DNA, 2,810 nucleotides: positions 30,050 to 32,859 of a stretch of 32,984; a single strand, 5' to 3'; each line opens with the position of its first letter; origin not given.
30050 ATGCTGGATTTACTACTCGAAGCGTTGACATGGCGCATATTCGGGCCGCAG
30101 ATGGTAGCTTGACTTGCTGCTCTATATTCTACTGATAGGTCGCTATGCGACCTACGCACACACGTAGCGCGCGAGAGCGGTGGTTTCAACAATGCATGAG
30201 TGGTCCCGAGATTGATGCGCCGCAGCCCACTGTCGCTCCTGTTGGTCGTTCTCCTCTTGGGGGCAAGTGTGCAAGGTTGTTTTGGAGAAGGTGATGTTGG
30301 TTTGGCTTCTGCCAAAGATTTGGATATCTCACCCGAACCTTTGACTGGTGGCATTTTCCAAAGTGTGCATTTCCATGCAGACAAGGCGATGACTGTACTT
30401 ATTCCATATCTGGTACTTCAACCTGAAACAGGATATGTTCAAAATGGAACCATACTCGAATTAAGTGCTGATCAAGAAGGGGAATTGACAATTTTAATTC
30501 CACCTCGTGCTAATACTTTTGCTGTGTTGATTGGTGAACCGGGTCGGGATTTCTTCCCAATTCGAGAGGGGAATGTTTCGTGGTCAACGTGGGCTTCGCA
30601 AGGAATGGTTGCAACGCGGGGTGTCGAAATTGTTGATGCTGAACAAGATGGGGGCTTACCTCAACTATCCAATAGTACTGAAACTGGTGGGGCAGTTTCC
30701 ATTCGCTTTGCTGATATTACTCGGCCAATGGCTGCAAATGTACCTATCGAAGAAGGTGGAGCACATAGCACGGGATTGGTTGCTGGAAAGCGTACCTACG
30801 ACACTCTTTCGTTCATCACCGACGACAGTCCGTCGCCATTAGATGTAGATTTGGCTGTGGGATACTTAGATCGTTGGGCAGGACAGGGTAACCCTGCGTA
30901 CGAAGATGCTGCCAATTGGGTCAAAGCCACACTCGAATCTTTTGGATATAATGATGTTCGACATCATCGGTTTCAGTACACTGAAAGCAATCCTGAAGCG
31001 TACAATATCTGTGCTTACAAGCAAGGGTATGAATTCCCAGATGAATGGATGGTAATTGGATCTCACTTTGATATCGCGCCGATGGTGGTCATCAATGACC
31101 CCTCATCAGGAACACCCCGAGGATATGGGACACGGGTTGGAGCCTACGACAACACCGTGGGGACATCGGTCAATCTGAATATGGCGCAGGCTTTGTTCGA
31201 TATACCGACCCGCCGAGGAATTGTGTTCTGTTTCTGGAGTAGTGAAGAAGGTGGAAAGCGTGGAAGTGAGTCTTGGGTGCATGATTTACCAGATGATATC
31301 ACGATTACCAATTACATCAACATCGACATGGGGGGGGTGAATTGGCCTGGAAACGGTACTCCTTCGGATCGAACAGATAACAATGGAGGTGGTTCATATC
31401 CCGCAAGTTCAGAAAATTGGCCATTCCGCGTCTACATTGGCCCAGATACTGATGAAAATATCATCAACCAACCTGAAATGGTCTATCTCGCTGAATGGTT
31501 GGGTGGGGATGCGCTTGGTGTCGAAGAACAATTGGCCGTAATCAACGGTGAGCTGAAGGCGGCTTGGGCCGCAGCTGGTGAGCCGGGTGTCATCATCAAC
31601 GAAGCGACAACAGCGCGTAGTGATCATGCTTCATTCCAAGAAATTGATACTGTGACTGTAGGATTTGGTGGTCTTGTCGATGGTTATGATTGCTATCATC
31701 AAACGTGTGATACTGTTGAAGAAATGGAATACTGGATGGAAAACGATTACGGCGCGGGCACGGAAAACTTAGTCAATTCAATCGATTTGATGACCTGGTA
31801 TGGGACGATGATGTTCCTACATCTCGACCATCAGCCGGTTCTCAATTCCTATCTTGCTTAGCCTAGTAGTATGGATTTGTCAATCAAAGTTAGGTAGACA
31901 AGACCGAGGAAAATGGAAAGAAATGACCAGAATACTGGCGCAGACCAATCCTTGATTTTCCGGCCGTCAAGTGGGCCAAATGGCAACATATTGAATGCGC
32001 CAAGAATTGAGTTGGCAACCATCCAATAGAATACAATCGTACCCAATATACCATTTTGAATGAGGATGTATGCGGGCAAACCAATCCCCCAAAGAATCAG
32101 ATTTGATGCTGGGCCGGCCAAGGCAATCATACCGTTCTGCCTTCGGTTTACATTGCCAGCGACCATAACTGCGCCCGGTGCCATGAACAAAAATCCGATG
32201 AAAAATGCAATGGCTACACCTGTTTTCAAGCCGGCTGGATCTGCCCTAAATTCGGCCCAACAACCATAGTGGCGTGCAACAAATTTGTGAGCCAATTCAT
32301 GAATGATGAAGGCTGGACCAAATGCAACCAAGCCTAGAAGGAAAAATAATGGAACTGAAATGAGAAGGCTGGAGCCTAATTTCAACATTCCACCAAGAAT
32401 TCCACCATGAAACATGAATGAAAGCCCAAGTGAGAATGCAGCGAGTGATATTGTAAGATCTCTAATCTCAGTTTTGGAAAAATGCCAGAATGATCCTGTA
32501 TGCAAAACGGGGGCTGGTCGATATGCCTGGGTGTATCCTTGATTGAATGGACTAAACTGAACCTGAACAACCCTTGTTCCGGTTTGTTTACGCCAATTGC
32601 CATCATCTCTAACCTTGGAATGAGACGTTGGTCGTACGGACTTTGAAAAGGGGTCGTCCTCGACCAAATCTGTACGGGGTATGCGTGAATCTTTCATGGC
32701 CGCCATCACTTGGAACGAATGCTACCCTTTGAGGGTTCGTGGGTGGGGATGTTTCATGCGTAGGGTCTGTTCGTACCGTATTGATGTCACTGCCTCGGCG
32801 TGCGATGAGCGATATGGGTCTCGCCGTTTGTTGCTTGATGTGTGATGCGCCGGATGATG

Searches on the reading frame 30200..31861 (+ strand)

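Call 93: search_protein_families(library=pfam, proteins=[window:30200-31861:+], max_evalue=0.00001)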
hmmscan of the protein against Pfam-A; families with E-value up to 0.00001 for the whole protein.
window:30200-31861:+ (553 aa): 1 family
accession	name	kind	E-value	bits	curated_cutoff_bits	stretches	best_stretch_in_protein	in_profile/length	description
PF04389.22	Peptidase_M28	-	3.4e-20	73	21.3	1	278-387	11-104/193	Peptidase family M28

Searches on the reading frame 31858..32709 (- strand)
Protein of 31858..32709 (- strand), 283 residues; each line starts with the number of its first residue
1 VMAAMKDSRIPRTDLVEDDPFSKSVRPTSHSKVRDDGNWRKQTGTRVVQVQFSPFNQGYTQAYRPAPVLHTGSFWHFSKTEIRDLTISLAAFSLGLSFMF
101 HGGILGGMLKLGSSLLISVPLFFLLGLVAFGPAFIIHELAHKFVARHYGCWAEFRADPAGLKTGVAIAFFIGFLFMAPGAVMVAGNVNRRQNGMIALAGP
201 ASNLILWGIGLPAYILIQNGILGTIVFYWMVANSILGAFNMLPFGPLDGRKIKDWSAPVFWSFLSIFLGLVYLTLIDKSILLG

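Call 93: search_protein_families(library=pfam, proteins=[window:31858-32709:-], max_evalue=0.00001)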
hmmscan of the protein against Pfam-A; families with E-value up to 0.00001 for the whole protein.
window:31858-32709:- (283 aa): 1 family
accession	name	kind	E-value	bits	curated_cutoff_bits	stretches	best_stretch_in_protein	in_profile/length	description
PF02163.28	Peptidase_M50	-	1.5e-07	31.5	27.2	0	218-252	156-189/221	Peptidase family M50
